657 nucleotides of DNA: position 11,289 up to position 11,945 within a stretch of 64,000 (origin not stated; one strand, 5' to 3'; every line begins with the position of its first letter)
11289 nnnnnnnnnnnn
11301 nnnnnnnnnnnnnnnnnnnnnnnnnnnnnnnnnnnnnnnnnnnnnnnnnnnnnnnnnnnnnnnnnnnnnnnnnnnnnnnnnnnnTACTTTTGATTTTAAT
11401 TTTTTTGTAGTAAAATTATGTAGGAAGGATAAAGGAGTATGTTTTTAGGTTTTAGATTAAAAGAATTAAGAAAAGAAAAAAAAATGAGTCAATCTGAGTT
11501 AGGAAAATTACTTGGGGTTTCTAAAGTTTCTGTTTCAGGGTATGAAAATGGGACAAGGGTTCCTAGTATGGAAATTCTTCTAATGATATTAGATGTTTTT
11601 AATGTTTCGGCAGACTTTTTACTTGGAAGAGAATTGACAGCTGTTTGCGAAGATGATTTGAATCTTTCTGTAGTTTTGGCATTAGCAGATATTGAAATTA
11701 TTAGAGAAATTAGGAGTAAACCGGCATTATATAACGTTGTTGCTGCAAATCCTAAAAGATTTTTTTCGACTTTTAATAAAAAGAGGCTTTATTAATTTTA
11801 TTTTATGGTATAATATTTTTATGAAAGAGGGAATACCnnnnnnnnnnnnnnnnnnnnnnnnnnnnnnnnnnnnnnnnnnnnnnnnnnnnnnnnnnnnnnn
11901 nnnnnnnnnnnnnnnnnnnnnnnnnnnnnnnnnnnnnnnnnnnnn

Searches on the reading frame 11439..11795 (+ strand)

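Call 30: search_protein_families(library=pfam, proteins=[window:11439-11795:+], max_evalue=0.00001)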
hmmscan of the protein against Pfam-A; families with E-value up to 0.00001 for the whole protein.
window:11439-11795:+ (118 aa): 4 families
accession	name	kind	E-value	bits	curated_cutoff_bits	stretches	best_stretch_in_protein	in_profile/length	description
PF01381.28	HTH_3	-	8.7e-18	64.5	23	1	7-61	1-55/55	Helix-turn-helix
PF13560.12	HTH_31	-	7.8e-13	49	27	1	3-59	2-59/64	Helix-turn-helix domain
PF12844.13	HTH_19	-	2e-08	34.5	30.2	1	6-62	3-59/64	Helix-turn-helix domain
PF13443.12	HTH_26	-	7.9e-08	32.9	22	1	6-57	1-53/63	Cro/C1-type HTH DNA-binding domain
